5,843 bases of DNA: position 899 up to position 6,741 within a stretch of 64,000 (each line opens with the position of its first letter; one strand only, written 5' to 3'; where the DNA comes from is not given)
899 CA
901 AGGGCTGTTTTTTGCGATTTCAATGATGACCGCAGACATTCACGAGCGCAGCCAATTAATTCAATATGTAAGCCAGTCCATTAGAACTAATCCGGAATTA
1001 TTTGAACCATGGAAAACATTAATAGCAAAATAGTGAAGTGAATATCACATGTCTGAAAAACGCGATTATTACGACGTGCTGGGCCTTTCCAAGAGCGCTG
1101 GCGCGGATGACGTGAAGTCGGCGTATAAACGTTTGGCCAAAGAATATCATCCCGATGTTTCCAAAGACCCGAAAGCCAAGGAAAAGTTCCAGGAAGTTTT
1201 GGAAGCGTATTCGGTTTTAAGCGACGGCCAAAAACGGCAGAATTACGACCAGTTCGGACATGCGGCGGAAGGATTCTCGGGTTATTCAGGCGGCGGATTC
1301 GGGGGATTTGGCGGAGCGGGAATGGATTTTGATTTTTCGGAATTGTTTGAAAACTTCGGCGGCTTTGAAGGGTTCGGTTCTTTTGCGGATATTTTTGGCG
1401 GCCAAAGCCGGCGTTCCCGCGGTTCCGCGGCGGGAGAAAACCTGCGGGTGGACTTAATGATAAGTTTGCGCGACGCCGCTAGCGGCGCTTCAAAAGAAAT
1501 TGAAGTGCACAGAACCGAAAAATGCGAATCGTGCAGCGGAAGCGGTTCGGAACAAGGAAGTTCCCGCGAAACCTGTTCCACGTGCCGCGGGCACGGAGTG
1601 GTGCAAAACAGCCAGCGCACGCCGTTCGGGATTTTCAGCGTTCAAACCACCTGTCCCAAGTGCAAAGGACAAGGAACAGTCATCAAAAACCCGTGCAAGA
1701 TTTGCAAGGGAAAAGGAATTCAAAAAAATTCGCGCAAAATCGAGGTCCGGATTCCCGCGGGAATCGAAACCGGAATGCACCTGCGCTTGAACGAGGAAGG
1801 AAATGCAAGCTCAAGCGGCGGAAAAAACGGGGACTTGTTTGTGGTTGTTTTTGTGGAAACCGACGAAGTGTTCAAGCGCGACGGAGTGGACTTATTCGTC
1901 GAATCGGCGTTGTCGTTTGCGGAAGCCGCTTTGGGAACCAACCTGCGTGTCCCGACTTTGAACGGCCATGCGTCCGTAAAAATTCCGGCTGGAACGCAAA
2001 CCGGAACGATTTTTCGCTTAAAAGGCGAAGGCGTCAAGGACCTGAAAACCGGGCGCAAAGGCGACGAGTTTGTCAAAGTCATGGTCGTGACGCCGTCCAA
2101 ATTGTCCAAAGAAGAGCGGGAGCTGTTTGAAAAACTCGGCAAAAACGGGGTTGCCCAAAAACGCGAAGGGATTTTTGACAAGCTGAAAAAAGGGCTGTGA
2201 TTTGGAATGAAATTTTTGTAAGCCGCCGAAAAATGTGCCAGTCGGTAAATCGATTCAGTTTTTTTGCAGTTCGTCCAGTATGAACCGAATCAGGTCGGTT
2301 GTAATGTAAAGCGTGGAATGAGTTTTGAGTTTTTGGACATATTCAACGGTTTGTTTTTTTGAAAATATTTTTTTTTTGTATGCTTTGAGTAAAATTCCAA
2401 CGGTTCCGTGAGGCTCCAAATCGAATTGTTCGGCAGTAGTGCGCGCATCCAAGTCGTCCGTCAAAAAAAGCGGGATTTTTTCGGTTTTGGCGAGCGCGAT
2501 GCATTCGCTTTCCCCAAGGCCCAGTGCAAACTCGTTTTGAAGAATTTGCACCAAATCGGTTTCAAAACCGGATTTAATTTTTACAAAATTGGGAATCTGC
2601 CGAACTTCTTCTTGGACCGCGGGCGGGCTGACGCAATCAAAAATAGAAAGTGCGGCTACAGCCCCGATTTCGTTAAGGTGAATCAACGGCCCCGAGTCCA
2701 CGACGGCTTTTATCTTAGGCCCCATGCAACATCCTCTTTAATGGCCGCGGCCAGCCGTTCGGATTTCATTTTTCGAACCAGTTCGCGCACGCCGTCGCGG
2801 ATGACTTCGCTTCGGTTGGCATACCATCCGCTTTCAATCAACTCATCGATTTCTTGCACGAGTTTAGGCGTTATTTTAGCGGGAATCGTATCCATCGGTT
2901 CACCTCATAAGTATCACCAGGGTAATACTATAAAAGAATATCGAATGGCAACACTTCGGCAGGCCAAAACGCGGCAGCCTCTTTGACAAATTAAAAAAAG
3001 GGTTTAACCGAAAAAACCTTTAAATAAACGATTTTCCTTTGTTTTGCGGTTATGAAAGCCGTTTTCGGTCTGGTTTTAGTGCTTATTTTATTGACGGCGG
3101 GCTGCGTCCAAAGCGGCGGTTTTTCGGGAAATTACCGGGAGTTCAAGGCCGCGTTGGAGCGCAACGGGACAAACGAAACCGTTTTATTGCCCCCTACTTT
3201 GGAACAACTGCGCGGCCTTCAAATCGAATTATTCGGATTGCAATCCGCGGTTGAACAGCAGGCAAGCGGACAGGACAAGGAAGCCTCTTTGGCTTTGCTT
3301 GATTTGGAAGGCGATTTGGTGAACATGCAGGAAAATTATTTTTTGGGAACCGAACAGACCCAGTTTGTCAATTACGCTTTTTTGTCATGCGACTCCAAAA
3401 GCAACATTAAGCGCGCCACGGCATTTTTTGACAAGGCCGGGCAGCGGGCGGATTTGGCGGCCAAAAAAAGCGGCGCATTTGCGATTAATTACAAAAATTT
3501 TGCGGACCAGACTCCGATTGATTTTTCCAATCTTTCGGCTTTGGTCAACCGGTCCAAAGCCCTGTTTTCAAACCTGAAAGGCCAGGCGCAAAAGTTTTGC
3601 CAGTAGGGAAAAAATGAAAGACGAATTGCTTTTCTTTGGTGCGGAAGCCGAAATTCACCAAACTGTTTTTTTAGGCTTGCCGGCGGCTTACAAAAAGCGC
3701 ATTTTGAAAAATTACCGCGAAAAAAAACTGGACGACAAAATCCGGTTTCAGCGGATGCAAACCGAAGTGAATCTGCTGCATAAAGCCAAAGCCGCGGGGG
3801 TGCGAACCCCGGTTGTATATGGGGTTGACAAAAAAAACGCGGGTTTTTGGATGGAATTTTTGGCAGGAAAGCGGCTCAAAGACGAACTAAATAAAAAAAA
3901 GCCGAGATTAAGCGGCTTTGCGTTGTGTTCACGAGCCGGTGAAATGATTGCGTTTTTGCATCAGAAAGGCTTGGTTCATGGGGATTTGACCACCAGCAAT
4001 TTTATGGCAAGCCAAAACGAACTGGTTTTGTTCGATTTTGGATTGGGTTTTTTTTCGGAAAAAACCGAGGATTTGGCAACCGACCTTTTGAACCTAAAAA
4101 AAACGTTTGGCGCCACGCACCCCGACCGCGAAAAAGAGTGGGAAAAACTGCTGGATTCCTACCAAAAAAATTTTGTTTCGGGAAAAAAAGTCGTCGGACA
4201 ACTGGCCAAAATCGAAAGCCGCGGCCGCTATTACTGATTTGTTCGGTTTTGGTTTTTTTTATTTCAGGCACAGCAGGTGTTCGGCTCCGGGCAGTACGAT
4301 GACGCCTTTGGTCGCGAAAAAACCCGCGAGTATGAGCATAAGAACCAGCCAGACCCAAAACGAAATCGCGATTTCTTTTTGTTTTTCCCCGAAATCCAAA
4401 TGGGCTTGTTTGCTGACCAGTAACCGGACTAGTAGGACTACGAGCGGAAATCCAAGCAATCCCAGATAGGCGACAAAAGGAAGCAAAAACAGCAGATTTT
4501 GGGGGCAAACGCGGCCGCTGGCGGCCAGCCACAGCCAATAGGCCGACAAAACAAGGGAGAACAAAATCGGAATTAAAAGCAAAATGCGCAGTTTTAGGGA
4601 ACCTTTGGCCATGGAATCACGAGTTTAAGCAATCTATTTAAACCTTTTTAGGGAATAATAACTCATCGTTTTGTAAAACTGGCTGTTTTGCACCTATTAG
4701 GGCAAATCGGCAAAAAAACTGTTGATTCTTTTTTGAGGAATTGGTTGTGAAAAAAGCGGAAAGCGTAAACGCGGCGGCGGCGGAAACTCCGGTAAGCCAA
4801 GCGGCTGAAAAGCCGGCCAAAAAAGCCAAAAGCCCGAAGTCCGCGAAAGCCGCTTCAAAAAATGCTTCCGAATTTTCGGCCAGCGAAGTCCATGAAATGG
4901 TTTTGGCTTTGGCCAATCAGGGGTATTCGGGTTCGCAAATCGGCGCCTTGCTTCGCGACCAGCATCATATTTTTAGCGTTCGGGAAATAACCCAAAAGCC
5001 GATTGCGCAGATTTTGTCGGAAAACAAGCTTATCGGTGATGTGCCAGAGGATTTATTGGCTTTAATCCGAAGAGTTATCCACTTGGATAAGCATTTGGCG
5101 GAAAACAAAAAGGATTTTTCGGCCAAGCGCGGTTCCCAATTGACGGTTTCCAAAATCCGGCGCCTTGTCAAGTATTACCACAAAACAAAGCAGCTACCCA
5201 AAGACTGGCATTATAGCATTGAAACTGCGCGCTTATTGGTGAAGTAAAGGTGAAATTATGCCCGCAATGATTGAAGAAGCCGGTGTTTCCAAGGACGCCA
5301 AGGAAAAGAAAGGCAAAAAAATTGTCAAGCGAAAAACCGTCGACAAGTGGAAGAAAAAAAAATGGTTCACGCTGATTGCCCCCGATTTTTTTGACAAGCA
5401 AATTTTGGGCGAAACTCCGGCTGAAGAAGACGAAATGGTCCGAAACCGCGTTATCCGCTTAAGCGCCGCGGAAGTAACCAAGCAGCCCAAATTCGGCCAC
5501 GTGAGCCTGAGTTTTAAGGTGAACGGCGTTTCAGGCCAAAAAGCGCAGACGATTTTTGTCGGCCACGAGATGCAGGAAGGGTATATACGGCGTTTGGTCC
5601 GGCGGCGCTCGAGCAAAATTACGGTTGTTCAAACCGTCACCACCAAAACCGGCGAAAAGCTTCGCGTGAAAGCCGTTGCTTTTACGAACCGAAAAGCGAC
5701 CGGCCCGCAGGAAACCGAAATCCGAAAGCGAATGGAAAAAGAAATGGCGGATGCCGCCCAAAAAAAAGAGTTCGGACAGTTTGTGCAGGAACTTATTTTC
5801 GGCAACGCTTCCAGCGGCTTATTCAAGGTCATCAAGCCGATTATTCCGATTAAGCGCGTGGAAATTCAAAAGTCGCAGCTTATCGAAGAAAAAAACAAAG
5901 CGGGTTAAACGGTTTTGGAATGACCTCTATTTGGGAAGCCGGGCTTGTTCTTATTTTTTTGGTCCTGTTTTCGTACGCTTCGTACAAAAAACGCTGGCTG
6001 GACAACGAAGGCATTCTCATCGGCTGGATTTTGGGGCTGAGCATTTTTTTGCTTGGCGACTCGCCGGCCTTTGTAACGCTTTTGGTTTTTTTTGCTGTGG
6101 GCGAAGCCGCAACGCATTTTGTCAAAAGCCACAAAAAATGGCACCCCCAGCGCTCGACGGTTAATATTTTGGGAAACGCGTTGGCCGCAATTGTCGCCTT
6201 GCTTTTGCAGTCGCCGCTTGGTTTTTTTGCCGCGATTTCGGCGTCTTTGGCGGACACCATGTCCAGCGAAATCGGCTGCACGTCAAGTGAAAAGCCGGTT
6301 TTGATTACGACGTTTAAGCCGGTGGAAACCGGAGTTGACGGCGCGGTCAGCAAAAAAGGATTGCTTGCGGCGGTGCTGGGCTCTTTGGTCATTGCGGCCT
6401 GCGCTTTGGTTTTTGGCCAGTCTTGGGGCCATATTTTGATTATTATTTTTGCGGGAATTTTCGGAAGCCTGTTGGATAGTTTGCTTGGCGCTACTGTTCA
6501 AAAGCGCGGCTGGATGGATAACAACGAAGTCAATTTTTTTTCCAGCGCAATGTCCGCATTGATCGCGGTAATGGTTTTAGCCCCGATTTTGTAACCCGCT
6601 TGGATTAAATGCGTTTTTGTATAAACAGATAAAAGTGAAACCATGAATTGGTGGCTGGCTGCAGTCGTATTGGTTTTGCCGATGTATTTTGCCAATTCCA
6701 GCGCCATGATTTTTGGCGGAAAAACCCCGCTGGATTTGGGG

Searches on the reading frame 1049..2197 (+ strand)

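Call 51: search_protein_families(library=pfam, proteins=[window:1049-2197:+], max_evalue=0.001)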
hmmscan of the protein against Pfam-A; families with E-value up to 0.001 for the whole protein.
window:1049-2197:+ (383 aa): 4 families
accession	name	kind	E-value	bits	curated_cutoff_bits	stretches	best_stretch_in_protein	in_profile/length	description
PF01556.23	DnaJ_C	-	6.2e-47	159.9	26.6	1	132-349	1-152/152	DnaJ C terminal domain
PF00226.36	DnaJ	-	4.3e-24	84.8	27.8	1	6-67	1-63/63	DnaJ domain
PF00684.25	DnaJ_CXXCXGXG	-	1.7e-18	67.1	32.7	1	159-223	1-65/65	DnaJ central domain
PF15777.11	Anti-TRAP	-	1.7e-05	25.1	32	0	157-187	11-44/59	Tryptophan RNA-binding attenuator protein inhibitory protein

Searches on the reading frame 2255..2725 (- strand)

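Call 51: search_protein_families(library=pfam, proteins=[window:2255-2725:-], max_evalue=0.001)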
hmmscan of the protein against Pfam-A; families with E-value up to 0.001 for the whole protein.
window:2255-2725:- (156 aa): 1 family
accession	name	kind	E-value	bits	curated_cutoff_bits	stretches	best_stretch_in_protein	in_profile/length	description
PF11848.13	DUF3368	-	0.00024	21.4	27.3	1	106-152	2-45/46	Domain of unknown function (DUF3368)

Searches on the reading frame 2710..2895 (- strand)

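Call 51: search_protein_families(library=pfam, proteins=[window:2710-2895:-], max_evalue=0.001)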
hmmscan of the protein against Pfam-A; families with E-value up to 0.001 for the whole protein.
window:2710-2895:- (61 aa): 2 families
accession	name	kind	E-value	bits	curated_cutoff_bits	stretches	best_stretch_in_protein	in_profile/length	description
PF17723.7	RHH_8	-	4.2e-06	27.3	25.4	1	14-54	16-55/119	Ribbon-Helix-Helix transcriptional regulator family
PF01402.27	RHH_1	-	5.6e-05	23.4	20.5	1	7-41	5-38/39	Ribbon-helix-helix protein, copG family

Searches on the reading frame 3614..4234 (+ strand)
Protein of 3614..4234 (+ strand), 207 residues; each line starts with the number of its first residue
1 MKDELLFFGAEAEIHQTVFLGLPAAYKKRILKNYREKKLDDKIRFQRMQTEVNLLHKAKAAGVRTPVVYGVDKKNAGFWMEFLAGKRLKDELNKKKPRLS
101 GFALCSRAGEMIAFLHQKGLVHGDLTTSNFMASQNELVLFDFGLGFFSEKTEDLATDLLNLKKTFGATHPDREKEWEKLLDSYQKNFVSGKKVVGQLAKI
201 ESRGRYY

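Call 51: search_protein_families(library=pfam, proteins=[window:3614-4234:+], max_evalue=0.001)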
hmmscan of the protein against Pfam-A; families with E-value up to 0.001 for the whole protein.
window:3614-4234:+ (207 aa): 8 families
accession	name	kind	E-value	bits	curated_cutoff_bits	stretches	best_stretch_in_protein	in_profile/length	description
PF00069.31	Pkinase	-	9.1e-11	42.1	31.7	1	30-153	28-153/263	Protein kinase domain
PF01163.29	RIO1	-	1.8e-08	34.7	22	1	38-144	45-150/187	RIO domain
PF01636.29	APH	-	4.7e-08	33.5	23.2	0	117-156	167-208/239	Phosphotransferase enzyme family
PF06293.20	Kdo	-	5e-07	29.8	21.3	1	25-183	35-207/207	Lipopolysaccharide kinase (Kdo/WaaP) family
PF07714.23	PK_Tyr_Ser-Thr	-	5.1e-07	29.7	23.1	1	32-146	34-150/258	Protein tyrosine and serine/threonine kinase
PF03109.22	ABC1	-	1.3e-06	28.2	22.9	1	59-151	126-221/244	ABC1 atypical kinase-like domain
PF07914.17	DUF1679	-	0.0005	19.5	24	1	114-189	266-340/414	Uncharacterized oxidoreductase dhs-27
PF02958.26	EcKL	-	0.00099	19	22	0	120-189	217-287/294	Ecdysteroid kinase-like family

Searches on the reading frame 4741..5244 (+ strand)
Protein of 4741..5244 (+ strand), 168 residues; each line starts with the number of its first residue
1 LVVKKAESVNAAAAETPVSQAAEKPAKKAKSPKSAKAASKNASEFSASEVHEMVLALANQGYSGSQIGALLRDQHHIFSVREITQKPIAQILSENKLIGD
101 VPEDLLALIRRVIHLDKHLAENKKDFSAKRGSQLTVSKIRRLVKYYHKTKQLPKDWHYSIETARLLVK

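Call 51: search_protein_families(library=pfam, proteins=[window:4741-5244:+], max_evalue=0.001)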
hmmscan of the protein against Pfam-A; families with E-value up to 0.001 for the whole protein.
window:4741-5244:+ (168 aa): 2 families
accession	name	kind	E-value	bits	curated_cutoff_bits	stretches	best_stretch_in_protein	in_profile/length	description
PF00312.27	Ribosomal_S15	-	2e-16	60.4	31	1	98-165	15-80/81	Ribosomal protein S15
PF08069.17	Ribosomal_S13_N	-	8.8e-10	38.9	25.4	1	29-77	12-60/60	Ribosomal S13/S15 N-terminal domain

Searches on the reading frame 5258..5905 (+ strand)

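Call 51: search_protein_families(library=pfam, proteins=[window:5258-5905:+], max_evalue=0.001)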
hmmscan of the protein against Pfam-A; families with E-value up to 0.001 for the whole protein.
window:5258-5905:+ (216 aa): 1 family
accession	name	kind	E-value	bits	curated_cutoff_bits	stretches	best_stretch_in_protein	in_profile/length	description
PF01015.23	Ribosomal_S3Ae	-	1.6e-56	191.4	29.3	1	24-210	3-189/191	Ribosomal S3Ae family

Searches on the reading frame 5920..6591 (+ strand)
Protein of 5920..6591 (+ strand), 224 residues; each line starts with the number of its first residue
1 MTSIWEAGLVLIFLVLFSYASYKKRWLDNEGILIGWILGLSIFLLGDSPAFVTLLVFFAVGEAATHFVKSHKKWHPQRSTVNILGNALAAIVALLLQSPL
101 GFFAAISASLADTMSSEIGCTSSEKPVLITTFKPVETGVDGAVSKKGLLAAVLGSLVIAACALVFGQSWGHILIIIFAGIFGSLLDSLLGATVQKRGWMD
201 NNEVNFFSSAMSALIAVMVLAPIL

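Call 51: search_protein_families(library=pfam, proteins=[window:5920-6591:+], max_evalue=0.001)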
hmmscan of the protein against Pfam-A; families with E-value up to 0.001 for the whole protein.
window:5920-6591:+ (224 aa): 1 family
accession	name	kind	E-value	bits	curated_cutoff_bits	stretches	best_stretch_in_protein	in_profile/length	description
PF01940.21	DUF92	-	3.4e-54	184.3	27.5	1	13-212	2-250/251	Integral membrane protein DUF92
